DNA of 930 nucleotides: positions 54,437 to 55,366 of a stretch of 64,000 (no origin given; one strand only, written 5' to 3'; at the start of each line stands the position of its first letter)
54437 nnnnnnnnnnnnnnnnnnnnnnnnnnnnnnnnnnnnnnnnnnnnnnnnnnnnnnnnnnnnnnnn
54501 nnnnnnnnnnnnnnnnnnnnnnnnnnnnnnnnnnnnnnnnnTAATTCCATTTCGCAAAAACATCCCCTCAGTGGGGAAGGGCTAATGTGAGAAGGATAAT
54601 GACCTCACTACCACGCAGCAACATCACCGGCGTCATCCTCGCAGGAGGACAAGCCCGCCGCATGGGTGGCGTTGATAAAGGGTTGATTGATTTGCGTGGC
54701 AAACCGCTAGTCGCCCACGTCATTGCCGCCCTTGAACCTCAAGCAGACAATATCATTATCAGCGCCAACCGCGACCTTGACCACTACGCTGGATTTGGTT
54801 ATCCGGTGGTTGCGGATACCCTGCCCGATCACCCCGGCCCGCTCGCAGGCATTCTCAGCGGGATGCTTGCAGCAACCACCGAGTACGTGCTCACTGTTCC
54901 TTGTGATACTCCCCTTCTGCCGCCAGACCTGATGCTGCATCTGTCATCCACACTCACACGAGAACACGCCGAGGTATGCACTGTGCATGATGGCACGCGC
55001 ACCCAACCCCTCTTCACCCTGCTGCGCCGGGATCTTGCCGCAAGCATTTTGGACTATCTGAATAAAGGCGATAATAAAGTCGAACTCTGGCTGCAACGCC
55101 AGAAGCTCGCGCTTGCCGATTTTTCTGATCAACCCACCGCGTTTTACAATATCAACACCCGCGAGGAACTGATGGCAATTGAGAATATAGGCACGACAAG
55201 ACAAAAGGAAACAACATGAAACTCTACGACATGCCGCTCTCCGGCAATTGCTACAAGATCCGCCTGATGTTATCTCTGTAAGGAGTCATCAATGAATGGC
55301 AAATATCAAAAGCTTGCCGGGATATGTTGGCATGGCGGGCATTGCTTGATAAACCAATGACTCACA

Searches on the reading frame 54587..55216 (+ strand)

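Call 74: search_protein_families(library=pfam, proteins=[window:54587-55216:+], max_evalue=0.001)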
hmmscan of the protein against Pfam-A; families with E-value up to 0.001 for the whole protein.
window:54587-55216:+ (210 aa): 2 families
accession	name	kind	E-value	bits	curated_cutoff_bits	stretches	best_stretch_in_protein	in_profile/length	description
PF12804.13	NTP_transf_3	-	5.7e-41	140.8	27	1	15-171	1-156/160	MobA-like NTP transferase domain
PF01128.25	IspD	-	0.00094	19.4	27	0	15-63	3-54/221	2-C-methyl-D-erythritol 4-phosphate cytidylyltransferase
